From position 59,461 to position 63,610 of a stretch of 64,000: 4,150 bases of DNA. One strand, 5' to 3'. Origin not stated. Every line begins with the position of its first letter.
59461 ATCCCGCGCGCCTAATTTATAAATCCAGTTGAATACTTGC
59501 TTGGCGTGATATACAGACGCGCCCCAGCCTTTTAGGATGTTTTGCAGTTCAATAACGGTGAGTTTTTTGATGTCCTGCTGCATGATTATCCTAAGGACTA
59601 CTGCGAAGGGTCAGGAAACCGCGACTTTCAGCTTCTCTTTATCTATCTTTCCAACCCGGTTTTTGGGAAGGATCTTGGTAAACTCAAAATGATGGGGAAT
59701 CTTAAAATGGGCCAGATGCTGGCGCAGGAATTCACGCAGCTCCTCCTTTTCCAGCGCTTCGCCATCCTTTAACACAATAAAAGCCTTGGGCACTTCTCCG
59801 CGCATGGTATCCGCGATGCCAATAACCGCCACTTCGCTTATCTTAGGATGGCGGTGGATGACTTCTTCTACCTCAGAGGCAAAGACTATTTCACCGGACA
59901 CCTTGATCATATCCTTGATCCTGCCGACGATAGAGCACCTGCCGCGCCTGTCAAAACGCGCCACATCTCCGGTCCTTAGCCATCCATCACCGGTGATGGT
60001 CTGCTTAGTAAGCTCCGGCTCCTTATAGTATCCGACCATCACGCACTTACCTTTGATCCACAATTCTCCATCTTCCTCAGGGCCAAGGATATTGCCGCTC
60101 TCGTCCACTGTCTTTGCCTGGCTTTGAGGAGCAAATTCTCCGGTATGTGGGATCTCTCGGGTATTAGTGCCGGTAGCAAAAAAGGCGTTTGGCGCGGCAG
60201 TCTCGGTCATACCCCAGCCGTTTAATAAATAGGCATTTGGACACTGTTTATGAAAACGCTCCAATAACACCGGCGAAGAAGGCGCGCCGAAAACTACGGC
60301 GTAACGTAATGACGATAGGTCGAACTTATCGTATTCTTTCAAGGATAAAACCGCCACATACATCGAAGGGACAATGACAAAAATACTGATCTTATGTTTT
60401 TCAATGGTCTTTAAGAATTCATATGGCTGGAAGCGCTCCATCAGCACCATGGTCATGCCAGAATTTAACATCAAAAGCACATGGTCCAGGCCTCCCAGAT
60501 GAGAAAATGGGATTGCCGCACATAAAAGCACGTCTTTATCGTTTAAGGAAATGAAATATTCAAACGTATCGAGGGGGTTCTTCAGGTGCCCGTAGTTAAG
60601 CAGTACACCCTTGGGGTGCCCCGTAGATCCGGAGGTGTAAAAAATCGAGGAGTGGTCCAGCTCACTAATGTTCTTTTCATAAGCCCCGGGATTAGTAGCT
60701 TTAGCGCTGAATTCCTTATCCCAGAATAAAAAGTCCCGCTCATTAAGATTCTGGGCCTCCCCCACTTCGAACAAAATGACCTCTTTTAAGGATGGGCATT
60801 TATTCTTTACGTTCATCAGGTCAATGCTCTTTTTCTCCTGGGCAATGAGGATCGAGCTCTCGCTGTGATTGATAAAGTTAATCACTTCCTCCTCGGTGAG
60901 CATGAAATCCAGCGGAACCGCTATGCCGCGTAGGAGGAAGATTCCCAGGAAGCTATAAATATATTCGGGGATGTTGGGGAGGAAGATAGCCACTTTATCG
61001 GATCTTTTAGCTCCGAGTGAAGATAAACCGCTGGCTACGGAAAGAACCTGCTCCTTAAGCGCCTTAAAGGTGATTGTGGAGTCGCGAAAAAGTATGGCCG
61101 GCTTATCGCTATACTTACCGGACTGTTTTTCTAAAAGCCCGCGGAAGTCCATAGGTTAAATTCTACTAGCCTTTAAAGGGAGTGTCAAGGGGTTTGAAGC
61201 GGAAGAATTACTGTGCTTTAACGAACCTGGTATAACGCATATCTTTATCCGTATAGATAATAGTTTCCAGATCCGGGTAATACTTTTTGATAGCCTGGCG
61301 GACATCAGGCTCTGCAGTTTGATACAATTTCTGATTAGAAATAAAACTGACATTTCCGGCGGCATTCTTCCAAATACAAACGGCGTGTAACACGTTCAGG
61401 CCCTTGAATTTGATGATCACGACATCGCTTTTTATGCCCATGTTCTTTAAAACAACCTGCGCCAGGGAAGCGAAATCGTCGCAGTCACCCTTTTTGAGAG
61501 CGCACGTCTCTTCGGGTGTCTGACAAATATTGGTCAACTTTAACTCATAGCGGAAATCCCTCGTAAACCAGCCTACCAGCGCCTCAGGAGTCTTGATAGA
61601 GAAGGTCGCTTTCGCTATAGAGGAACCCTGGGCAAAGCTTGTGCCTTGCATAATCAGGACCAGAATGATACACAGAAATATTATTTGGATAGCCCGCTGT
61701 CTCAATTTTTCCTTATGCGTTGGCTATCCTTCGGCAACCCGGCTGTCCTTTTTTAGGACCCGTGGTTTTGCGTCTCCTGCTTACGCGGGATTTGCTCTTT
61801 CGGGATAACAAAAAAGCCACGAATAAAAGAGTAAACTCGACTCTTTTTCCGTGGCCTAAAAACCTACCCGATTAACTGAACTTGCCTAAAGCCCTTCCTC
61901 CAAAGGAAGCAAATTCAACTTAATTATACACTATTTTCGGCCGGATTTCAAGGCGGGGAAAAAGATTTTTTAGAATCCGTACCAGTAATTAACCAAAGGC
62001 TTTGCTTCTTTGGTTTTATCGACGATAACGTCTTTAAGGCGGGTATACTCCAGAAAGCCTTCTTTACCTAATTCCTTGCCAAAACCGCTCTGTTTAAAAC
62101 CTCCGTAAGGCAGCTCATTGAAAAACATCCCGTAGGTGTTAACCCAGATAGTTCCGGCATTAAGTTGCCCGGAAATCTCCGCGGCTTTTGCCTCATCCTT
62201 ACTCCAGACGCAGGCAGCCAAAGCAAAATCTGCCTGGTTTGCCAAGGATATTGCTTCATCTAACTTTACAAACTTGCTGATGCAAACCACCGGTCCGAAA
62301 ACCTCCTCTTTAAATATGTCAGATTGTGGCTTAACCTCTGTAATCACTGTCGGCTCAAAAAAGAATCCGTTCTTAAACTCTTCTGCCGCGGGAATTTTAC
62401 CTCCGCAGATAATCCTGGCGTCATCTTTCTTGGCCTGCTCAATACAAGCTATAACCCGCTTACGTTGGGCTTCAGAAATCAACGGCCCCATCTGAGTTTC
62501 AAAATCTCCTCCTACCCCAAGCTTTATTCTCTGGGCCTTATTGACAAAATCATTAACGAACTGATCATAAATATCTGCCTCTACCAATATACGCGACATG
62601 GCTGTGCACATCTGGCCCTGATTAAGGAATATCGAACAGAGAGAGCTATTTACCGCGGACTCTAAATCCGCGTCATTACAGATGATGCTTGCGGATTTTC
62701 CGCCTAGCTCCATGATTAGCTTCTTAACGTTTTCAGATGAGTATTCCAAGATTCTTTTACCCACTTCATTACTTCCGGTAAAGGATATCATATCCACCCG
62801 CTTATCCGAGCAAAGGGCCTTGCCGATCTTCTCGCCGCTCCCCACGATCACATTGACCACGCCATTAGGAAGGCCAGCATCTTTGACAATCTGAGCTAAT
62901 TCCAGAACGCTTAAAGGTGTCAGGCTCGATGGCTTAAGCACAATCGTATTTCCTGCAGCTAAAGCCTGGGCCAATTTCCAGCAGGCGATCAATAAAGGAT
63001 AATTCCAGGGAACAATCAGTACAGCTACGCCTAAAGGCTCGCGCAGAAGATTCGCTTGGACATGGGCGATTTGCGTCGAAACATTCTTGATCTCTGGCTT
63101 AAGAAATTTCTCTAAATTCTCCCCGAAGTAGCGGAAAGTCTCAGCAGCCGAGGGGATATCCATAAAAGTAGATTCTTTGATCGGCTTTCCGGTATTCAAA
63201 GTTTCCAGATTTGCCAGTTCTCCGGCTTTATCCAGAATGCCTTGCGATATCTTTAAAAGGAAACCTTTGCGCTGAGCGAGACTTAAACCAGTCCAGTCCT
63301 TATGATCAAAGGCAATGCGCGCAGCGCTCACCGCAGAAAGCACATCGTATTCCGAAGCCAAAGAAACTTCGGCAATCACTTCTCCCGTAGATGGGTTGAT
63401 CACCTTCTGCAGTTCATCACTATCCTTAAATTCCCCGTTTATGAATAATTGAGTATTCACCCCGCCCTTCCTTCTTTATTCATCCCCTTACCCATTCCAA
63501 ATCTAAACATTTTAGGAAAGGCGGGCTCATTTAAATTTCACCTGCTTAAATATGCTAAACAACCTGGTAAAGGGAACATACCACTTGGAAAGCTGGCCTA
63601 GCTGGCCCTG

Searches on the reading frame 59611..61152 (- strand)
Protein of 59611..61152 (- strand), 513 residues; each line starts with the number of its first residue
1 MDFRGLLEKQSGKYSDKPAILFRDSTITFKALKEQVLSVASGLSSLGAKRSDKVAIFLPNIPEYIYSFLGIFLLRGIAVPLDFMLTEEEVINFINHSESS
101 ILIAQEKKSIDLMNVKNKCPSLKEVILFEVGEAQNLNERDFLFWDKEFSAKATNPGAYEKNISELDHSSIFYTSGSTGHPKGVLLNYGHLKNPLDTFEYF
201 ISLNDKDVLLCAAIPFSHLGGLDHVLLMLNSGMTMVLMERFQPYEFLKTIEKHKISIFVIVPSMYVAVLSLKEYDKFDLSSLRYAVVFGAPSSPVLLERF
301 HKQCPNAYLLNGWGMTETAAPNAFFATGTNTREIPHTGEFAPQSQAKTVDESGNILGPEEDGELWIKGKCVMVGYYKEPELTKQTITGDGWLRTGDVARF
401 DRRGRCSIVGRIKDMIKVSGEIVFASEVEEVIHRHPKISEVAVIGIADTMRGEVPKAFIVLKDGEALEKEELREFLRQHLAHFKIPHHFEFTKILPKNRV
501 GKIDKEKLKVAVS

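Call 86: search_protein_families(library=pfam, proteins=[window:59611-61152:-], max_evalue=0.00001)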
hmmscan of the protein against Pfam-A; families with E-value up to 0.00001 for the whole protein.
window:59611-61152:- (513 aa): 2 families
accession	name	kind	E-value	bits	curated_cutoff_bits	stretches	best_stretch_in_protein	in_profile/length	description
PF00501.34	AMP-binding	-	4.6e-80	269.7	29.9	1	7-376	1-384/384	AMP-binding enzyme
PF13193.12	AMP-binding_C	-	5.3e-22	79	24.5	1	427-502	1-76/76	AMP-binding enzyme C-terminal domain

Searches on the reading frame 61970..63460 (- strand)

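Call 86: search_protein_families(library=pfam, proteins=[window:61970-63460:-], max_evalue=0.00001)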
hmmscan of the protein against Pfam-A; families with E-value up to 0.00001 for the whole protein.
window:61970-63460:- (496 aa): 1 family
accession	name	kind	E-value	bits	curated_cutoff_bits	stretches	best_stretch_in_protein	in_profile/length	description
PF00171.27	Aldedh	-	3.4e-165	550.5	23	1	16-478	7-461/461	Aldehyde dehydrogenase family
